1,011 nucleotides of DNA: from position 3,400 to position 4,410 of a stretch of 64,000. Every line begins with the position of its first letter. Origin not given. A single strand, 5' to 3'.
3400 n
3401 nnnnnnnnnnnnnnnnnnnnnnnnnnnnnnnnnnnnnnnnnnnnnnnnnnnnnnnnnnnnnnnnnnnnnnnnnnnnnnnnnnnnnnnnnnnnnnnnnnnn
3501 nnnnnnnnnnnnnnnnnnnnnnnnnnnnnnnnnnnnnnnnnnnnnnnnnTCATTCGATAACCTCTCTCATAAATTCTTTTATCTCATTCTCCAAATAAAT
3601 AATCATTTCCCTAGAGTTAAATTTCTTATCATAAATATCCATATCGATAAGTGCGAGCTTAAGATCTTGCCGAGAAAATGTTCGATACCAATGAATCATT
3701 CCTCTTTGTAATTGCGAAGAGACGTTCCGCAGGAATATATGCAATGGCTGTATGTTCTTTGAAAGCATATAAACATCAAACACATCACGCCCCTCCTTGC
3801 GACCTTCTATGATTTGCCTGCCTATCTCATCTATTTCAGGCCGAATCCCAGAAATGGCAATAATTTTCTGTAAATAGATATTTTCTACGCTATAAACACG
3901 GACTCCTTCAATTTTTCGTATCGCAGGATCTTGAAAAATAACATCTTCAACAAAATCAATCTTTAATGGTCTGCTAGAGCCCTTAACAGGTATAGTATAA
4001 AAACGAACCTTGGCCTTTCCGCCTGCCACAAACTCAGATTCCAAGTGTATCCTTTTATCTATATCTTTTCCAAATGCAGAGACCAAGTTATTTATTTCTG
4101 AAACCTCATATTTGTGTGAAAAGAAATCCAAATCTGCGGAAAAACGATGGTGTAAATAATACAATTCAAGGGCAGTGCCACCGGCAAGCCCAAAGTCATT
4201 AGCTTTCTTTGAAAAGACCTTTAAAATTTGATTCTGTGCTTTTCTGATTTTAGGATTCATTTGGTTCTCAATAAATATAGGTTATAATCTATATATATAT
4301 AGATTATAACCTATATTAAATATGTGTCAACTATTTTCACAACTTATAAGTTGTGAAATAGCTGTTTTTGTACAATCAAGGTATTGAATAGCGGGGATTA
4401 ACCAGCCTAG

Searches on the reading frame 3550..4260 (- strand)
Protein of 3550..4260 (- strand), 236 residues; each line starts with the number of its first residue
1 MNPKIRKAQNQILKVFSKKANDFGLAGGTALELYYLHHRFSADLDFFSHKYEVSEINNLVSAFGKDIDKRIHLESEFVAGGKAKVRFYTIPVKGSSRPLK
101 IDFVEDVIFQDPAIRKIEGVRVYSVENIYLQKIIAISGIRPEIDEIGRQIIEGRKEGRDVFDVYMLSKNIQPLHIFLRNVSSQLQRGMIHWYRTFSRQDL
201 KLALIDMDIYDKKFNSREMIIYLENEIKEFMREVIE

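Call 3: search_protein_families(library=pfam, proteins=[window:3550-4260:-], max_evalue=1)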
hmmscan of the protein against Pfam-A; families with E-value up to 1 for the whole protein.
window:3550-4260:- (236 aa): 2 families
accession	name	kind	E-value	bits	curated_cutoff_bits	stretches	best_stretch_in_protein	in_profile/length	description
PF08843.17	AbiEii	-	5.7e-19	69.4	22.5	1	16-173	8-173/238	Nucleotidyl transferase AbiEii toxin, Type IV TA system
PF09970.15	DUF2204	-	0.01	15.9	20.3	1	10-50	6-46/181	Nucleotidyl transferase of unknown function (DUF2204)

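Call 4: search_protein_families(library=padloc, proteins=[window:3550-4260:-], max_evalue=1)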
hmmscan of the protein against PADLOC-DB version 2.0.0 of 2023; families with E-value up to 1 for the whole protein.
window:3550-4260:- (236 aa): 20 families
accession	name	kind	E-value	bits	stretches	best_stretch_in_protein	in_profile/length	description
PDLC02307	AbiEii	-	2.4e-17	61.5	1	9-171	12-149/219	AbiEii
PDLC02328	AbiEii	-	4.3e-13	47.6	1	12-168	4-143/203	AbiEii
PDLC02304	AbiEii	-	1.8e-10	39.2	1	20-172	40-192/260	AbiEii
PDLC02313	AbiEii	-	6.7e-09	33.6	2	9-67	28-88/254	AbiEii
PDLC02323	AbiEii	-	1.6e-08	32.5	1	14-205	31-216/248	AbiEii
PDLC02296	AbiEii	-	2.7e-07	28.1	1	20-79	43-103/282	AbiEii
PDLC02330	AbiEii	-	5e-06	24.4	1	23-230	27-218/219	AbiEii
PDLC02292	AbiEii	-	1.1e-05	23.4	1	12-74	37-95/283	AbiEii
PDLC02324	AbiEii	-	2.3e-05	22.3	1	18-138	22-139/231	AbiEii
PDLC02291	AbiEii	-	4.4e-05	20.9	1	14-120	49-149/310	AbiEii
PDLC02293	AbiEii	-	8e-05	20.3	1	25-49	44-68/270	AbiEii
PDLC02294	AbiEii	-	0.00015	19.7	1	21-201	43-217/260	AbiEii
PDLC02298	AbiEii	-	0.00031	18.2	1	20-169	25-162/220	AbiEii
PDLC02305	AbiEii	-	0.00042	17.6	2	154-225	178-239/306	AbiEii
PDLC02306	AbiEii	-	0.00051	17.7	1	21-63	39-82/280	AbiEii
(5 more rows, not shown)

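Call 5: search_protein_families(library=ncbifam, proteins=[window:3550-4260:-], max_evalue=1)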
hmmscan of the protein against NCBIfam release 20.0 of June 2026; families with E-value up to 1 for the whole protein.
window:3550-4260:- (236 aa): 0 families

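Call 8: find_homologous_proteins(query=window:3550-4260:-)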
Query window:3550-4260:- (236 aa): 490 proteins with E <= 0.001 among 683 candidates; the best 120 are listed.
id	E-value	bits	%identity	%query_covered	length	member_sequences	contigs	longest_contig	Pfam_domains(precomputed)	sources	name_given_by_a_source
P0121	1.1e-149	514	100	100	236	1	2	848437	PF08843.18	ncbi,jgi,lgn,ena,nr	ncbi:MAG: nucleotidyl transferase AbiEii/AbiGii toxin family protein [Candidatus Omnitrophica bacter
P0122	1.4e-117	409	78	100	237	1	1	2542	PF08843.18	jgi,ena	-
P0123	2.2e-115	402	76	100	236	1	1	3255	PF08843.18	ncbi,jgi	-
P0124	1.6e-114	399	77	100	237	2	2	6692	PF08843.18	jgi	jgi:predicted nucleotidyltransferase component of viral defense system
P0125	1.6e-114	399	77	100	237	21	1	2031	PF08843.18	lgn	-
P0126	3.0e-114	398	76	100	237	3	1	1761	PF08843.18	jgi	-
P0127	3.3e-114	398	75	100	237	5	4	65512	PF08843.18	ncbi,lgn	-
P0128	7.8e-114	397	74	100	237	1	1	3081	PF08843.18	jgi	jgi:predicted nucleotidyltransferase component of viral defense system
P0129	9.5e-114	397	76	100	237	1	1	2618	PF08843.18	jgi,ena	-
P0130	1.0e-113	396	75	100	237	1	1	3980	PF08843.18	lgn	-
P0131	1.4e-113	396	76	100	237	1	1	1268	PF08843.18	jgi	-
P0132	2.3e-113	395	74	100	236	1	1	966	PF08843.18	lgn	-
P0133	3.5e-113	395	74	100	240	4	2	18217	PF08843.18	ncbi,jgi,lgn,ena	jgi:hypothetical protein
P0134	3.7e-113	395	73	100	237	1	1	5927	PF08843.18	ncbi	-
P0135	8.3e-113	393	74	100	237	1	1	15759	PF08843.18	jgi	jgi:predicted nucleotidyltransferase component of viral defense system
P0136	2.4e-112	392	75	100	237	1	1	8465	PF08843.18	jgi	jgi:predicted nucleotidyltransferase component of viral defense system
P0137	2.8e-112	392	75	100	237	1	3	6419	PF08843.18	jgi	jgi:predicted nucleotidyltransferase component of viral defense system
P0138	2.9e-112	392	75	100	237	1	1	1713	PF08843.18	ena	-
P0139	5.6e-112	391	74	100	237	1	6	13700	PF08843.18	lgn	-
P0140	7.1e-112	390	73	100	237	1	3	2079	PF08843.18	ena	-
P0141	1.1e-111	390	74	100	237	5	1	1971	PF08843.18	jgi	-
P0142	2.2e-111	389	76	100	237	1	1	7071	PF08843.18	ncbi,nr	ncbi:MAG: hypothetical protein A2Y97_02945 [Nitrospirae bacterium RBG_13_39_12]|nr:MAG: hypothetical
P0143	2.9e-111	388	74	100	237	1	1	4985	PF08843.18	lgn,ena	-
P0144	4.2e-111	388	74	100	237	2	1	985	PF08843.18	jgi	jgi:predicted nucleotidyltransferase component of viral defense system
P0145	8.1e-111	387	72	100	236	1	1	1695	PF08843.18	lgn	-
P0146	9.3e-111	387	74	100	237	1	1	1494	PF08843.18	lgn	-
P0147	1.0e-110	387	74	100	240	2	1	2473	PF08843.18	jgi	-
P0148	1.1e-110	387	75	100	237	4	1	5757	PF08843.18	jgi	jgi:predicted nucleotidyltransferase component of viral defense system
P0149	1.9e-110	386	72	100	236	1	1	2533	PF08843.18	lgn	-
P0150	3.4e-110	385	70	100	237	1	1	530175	PF08843.18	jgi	jgi:predicted nucleotidyltransferase component of viral defense system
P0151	4.7e-110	384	72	100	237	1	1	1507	PF08843.18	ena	-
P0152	6.3e-110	384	72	100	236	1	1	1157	PF08843.18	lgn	-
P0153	7.9e-110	384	72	100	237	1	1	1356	PF08843.18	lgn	-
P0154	8.1e-110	384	72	100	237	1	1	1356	PF08843.18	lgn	-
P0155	1.5e-109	383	74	100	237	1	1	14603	PF08843.18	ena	-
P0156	3.8e-109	382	73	100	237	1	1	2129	PF08843.18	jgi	jgi:predicted nucleotidyltransferase component of viral defense system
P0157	5.2e-109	381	74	100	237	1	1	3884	PF08843.18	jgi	jgi:predicted nucleotidyltransferase component of viral defense system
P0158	8.2e-109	380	70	100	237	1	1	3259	PF08843.18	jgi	jgi:predicted nucleotidyltransferase component of viral defense system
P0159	8.6e-109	380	74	100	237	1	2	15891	PF08843.18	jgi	jgi:predicted nucleotidyltransferase component of viral defense system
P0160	2.2e-108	379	70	100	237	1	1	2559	PF08843.18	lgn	-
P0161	2.8e-108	379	72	100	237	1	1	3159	PF08843.18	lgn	-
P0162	5.0e-108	378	72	100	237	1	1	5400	PF08843.18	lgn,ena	-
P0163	6.2e-108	378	71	100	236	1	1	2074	PF08843.18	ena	-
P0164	7.8e-108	377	73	100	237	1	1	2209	PF08843.18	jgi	jgi:predicted nucleotidyltransferase component of viral defense system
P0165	1.3e-107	376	70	100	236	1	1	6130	PF08843.18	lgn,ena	-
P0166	2.1e-107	376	72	100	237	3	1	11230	PF08843.18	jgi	jgi:predicted nucleotidyltransferase component of viral defense system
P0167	2.5e-107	376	69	100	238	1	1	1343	PF08843.18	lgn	-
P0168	2.7e-107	375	71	100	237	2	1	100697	PF08843.18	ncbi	ncbi:MAG: nucleotidyl transferase AbiEii/AbiGii toxin family protein [Candidatus Omnitrophota bacter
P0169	3.4e-107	375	72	100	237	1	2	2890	PF08843.18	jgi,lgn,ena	-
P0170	5.1e-107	375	70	100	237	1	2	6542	PF08843.18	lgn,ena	-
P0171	5.9e-107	374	70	99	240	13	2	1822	PF08843.18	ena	-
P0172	6.8e-107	374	73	100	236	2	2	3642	PF08843.18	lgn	-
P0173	7.1e-107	374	72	100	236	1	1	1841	PF08843.18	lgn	-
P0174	8.8e-107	374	71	100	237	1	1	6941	PF08843.18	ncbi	-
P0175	1.5e-106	373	70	100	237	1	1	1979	PF08843.18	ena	-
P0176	2.0e-106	373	71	100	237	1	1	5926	PF08843.18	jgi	jgi:predicted nucleotidyltransferase component of viral defense system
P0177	2.0e-106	373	71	100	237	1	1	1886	PF08843.18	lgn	-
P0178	2.8e-106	372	69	100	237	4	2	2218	PF08843.18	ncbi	-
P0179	3.6e-106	372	70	100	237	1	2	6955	PF08843.18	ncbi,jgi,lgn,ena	-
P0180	3.8e-106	372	72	100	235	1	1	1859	PF08843.18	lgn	-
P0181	6.8e-106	371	68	100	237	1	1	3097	PF08843.18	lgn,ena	-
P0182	7.8e-106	371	71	100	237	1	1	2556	PF08843.18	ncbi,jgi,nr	ncbi:MAG: nucleotidyl transferase AbiEii/AbiGii toxin family protein [Nitrospira sp.]|nr:nucleotidyl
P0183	1.9e-105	369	70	100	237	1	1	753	PF08843.18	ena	-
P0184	5.2e-105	368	71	100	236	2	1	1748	PF08843.18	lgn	-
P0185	6.3e-105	368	68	100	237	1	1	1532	PF08843.18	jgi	jgi:predicted nucleotidyltransferase component of viral defense system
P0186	1.2e-104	367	69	100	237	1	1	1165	PF08843.18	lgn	-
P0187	2.3e-104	366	69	100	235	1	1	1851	PF08843.18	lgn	-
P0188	2.9e-104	366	69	100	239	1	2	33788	PF08843.18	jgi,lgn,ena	-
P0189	3.4e-104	365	67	100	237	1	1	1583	PF08843.18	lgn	-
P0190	3.4e-104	365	71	100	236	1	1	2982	PF08843.18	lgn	-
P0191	3.4e-104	365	70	100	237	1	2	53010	PF08843.18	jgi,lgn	-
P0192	3.9e-104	365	69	100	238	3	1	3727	PF08843.18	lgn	-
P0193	4.4e-104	365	70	100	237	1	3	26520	PF08843.18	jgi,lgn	-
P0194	4.9e-104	365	68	100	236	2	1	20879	PF08843.18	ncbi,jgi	ncbi:MAG: nucleotidyl transferase AbiEii/AbiGii toxin family protein [Candidatus Omnitrophota bacter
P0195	5.0e-104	365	68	100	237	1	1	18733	PF08843.18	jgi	-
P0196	7.1e-104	364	69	99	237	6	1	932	PF08843.18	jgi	-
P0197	9.3e-104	364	70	100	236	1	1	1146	PF08843.18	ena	-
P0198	1.1e-103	364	68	100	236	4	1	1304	PF08843.18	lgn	-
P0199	1.4e-103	363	68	100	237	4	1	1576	PF08843.18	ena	-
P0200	2.2e-103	363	69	100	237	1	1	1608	PF08843.18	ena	-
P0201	3.7e-103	362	69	100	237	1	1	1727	PF08843.18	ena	-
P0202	5.0e-103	362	69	100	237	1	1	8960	PF08843.18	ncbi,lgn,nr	ncbi:MAG: nucleotidyl transferase AbiEii/AbiGii toxin family protein [Candidatus Omnitrophota bacter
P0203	8.5e-103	361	69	100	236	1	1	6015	PF08843.18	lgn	-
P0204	1.0e-102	360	69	100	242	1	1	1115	PF08843.18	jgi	jgi:predicted nucleotidyltransferase component of viral defense system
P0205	1.7e-102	360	67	100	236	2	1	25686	PF08843.18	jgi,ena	-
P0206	1.9e-102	360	67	100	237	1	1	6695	PF08843.18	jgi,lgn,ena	-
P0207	2.5e-102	359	69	100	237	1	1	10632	PF08843.18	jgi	-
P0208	2.8e-102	359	67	100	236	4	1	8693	PF08843.18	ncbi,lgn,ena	-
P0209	3.0e-102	359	69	100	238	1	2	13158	PF08843.18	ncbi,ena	-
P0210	3.0e-102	359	66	100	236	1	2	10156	PF08843.18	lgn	-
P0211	4.3e-102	358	66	100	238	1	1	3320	PF08843.18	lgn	-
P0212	5.6e-102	358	68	99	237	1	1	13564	PF08843.18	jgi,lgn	jgi:predicted nucleotidyltransferase component of viral defense system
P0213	5.7e-102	358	68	100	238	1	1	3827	PF08843.18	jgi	-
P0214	7.5e-102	358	70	100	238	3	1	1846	PF08843.18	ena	-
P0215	8.8e-102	357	68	100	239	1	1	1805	PF08843.18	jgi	jgi:predicted nucleotidyltransferase component of viral defense system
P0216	8.8e-102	357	68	100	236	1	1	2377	PF08843.18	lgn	-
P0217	1.2e-101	357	69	99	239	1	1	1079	PF08843.18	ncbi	-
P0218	1.2e-101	357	69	100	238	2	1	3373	PF08843.18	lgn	-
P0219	1.3e-101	357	67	100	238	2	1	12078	PF08843.18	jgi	-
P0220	2.2e-101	356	66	100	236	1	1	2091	PF08843.18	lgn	-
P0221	2.5e-101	356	67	100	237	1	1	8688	PF08843.18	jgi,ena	-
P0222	3.0e-101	356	78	86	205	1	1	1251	PF08843.18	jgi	jgi:predicted nucleotidyltransferase component of viral defense system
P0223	3.3e-101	356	67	100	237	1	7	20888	PF08843.18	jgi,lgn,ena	-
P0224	3.8e-101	355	67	100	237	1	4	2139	PF08843.18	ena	-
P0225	4.3e-101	355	68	99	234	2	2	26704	PF08843.18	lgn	-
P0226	5.9e-101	355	68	100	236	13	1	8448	PF08843.18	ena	-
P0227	6.1e-101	355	68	100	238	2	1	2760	PF08843.18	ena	-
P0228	7.7e-101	354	68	100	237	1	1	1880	PF08843.18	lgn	-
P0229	8.6e-101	354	66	100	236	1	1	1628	PF08843.18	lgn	-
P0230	1.2e-100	354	67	100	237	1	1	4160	PF08843.18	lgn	-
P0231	1.5e-100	353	68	99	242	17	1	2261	PF08843.18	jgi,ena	-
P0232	1.7e-100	353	66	100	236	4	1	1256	PF08843.18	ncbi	-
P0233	1.8e-100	353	68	100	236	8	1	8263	PF08843.18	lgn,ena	-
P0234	2.2e-100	353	68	100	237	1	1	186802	PF08843.18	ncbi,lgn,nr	ncbi:MAG: nucleotidyl transferase AbiEii/AbiGii toxin family protein [Candidatus Omnitrophota bacter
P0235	2.8e-100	353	66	100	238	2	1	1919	PF08843.18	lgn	-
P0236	3.1e-100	352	68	100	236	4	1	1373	PF08843.18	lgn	-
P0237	3.5e-100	352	67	100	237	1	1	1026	PF08843.18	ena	-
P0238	3.6e-100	352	68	99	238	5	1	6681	PF08843.18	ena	-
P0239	4.6e-100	352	66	100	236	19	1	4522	PF08843.18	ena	-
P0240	5.3e-100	352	67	100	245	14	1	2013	PF08843.18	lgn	-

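Call 14: find_related_loci(query=A2, collection=genome_contigs, flank=4000)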
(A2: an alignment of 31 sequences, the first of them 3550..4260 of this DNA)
Query A2 (236 aa) in genome_contigs; peptide patterns used: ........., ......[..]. (x = any residue, [..] = any of these).
137 stretches matched a pattern; 70 encode a relative of the query (tblastn E <= 1e-3); 70 distinct loci.
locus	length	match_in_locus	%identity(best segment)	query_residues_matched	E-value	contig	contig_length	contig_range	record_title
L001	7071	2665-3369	76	1-235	5e-119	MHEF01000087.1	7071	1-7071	MAG: Nitrospirae bacterium RBG_13_39_12 RBG_13_scaffold_28113, whole genome shotgun sequence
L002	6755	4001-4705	70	1-235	5e-115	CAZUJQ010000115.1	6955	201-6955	MAG TPA_asm: uncultured Planctomycetales bacterium isolate binchicken_co21_390 genome assembly, contig: NODE_11796_lengt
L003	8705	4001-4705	71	1-235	1e-114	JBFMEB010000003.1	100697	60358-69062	MAG: Candidatus Omnitrophota bacterium isolate MAG234 MAG234_3, whole genome shotgun sequence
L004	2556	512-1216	71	1-235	1e-119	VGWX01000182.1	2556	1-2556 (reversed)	MAG: Nitrospira sp. isolate K_DeepCast_150m_m2_200 K_DeepCast_150m_m2_200_Ga0194126_10089540, whole genome shotgun seque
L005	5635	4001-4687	71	4-232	4e-113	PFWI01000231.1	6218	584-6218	MAG: bacterium (Candidatus Ratteibacteria) CG_4_9_14_3_um_filter_41_21 CG_4_9_14_3_um_filter_150_scaffold_46147_c, whole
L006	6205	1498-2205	68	1-236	5e-112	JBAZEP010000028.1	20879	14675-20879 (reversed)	MAG: Candidatus Omnitrophota bacterium isolate SO_2017_LW3_129 NODE_6667_length_20879_cov_4.554983_LW162_2017, whole gen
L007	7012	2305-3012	68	1-236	1e-111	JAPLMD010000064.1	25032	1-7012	MAG: Candidatus Omnitrophota bacterium isolate LacPavin_0920_SED5_MAG_41_13 LacPavin_0920_SED5_scaffold_629835, whole ge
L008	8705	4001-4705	69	1-235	3e-111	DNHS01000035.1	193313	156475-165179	MAG TPA_asm: Candidatus Omnitrophota bacterium isolate UBA10183 contig_5537, whole genome shotgun sequence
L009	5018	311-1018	67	1-236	5e-111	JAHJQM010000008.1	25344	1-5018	MAG: Candidatus Omnitrophota bacterium isolate OS_PC_MetaG.mb.108 OS_PC_MetaG.mb.108_k141_124906, whole genome shotgun s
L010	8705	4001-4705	68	1-235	8e-110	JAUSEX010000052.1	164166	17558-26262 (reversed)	MAG: Candidatus Omnitrophota bacterium isolate E14_maxbin.253 E14_k141_1360682, whole genome shotgun sequence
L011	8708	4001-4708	68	1-235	2e-107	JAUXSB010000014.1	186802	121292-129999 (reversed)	MAG: Candidatus Omnitrophota bacterium isolate C12_metabat.bin.33_sub C12_k141_199370, whole genome shotgun sequence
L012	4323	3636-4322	67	1-229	3e-107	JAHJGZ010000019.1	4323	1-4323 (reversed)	MAG: Candidatus Omnitrophota bacterium isolate Modern_marine_glass_biofilm.mb.92 Modern_marine_glas.mb.92_k141_92921, wh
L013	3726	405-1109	66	1-235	1e-106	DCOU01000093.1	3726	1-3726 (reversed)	MAG TPA_asm: Candidatus Omnitrophica bacterium UBA1562 UBA1562_contig_7538, whole genome shotgun sequence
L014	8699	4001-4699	64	4-236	5e-104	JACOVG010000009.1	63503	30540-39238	MAG: Candidatus Omnitrophota bacterium isolate NC_groundwater_94_Ag_S2p5_63_724 S_2p5_S6_170907_scaffold_1054884, whole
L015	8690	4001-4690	66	1-230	4e-102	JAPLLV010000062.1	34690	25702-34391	MAG: Candidatus Omnitrophota bacterium isolate LacPavin_0920_WC90_MAG_47_10 LacPavin_0920_WC90_scaffold_610316, whole ge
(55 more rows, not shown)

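Call 30: search_solved_structures(query=A2, max_evalue=1, show_alignments=3)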
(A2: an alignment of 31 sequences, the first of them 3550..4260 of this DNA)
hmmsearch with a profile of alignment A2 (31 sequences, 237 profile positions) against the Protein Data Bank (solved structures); distinct sequences matched with E-value up to 1: 2.
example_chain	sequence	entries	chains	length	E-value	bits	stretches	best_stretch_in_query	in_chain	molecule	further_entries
4o8s_A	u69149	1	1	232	1.6e-06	31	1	23-170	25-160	Putative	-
4ok0_A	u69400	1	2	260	2.4e-06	30.4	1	23-169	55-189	Putative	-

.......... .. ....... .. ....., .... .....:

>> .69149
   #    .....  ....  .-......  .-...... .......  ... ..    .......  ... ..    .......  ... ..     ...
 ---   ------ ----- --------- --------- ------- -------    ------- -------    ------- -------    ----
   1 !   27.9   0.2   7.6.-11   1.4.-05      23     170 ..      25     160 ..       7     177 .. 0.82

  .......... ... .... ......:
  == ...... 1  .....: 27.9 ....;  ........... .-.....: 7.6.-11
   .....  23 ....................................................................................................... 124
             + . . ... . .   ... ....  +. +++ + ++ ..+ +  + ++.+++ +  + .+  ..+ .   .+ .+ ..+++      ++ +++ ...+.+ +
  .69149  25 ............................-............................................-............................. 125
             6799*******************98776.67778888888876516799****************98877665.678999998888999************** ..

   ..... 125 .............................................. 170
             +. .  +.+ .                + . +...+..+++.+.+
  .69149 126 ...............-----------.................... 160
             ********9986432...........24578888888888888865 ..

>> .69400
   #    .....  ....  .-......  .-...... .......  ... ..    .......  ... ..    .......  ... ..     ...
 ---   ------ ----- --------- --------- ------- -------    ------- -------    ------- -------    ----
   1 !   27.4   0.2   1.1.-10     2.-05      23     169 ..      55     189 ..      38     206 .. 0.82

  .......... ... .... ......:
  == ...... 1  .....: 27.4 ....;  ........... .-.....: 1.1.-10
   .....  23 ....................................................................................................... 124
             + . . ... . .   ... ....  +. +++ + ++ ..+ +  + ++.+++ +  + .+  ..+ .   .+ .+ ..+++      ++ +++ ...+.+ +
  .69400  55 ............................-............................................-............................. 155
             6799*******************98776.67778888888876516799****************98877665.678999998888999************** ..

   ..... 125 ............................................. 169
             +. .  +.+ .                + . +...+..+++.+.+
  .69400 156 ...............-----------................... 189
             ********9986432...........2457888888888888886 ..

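Call 49: find_encoding_contigs(protein=P0150, flank=7000, max_places=2)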
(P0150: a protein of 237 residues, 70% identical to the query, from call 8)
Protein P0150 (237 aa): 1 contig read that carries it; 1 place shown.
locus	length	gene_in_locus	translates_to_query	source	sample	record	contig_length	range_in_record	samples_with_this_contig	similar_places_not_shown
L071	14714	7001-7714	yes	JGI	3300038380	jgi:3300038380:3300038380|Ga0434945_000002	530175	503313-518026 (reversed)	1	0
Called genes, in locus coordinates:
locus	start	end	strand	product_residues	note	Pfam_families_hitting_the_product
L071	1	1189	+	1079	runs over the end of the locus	PF25596:CPSase_L_D1, PF02786:CPSase_L_D2, PF02787:CPSase_L_D3, PF25596:CPSase_L_D1, PF02786:CPSase_L_D2, PF02222:ATP-grasp, PF07478:Dala_Dala_lig_C, PF15632:ATPgrasp_Ter, +4 more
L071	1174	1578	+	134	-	PF01894:YjbQ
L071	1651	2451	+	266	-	PF01149:Fapy_DNA_glyco, PF06831:H2TH, PF06827:zf-FPG_IleRS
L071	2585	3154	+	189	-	PF04191:PEMT, PF04140:ICMT (weak), PF01222:ERG4_ERG24 (faint)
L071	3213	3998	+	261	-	PF00175:NAD_binding_1, PF10418:DHODB_Fe-S_bind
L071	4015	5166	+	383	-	PF00535:Glycos_transf_2, PF10111:Glyco_tranf_2_2, PF13506:Glyco_transf_21, PF13641:Glyco_tranf_2_3, PF13632:Glyco_trans_2_3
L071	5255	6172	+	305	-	PF01180:DHO_dh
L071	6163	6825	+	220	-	PF00215:OMPdecase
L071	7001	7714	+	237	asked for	PF08843:AbiEii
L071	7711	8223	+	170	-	PF12844:HTH_19 (weak), PF13560:HTH_31, PF13744:HTH_37 (faint), PF01381:HTH_3, PF13443:HTH_26 (weak)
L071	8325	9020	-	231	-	PF09019:EcoRII-C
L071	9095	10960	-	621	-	PF01726:LexA_DNA_bind, PF00717:Peptidase_S24, PF01555:N6_N4_Mtase, PF01170:UPF0020 (faint), PF13847:Methyltransf_31 (faint)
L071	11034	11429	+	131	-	PF01541:GIY-YIG (weak)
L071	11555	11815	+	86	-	-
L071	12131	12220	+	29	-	-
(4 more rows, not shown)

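Call 50: find_encoding_contigs(protein=P0127, flank=7000, max_places=3)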
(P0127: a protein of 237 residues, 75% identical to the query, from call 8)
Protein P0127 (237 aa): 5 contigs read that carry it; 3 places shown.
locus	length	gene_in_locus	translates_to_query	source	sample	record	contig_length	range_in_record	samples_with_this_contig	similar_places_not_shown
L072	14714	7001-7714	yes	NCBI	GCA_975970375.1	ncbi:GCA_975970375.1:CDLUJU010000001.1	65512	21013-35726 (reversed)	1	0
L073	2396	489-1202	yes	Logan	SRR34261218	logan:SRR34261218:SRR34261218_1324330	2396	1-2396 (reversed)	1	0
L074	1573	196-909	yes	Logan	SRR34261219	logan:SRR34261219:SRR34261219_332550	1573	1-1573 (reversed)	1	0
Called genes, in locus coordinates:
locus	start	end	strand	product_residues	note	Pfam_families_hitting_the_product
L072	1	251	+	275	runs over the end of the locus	PF00590:TP_methylase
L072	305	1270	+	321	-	PF00072:Response_reg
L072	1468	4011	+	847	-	PF00133:tRNA-synt_1, PF09334:tRNA-synt_1g, PF08264:Anticodon_1, PF10458:Val_tRNA-synt_C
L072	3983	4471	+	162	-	-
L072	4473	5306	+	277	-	PF02749:QRPTase_N, PF01729:QRPTase_C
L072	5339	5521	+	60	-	-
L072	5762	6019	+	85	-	-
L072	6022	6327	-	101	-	PF02656:DUF202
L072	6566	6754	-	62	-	-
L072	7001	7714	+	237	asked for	PF08843:AbiEii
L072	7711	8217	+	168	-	PF12844:HTH_19 (weak), PF13560:HTH_31, PF13744:HTH_37 (weak), PF01381:HTH_3, PF13443:HTH_26 (weak)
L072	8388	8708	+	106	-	PF10543:ORF6N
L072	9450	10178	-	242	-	-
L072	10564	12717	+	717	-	PF08447:PAS_3, PF13426:PAS_9, PF00989:PAS, PF08448:PAS_4, PF13188:PAS_8, PF13426:PAS_9, PF08447:PAS_3, PF00990:GGDEF, +3 more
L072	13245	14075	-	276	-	PF00561:Abhydrolase_1, PF12146:Hydrolase_4, PF12697:Abhydrolase_6 (weak), PF00326:Peptidase_S9 (weak)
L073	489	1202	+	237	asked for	PF08843:AbiEii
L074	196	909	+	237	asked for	PF08843:AbiEii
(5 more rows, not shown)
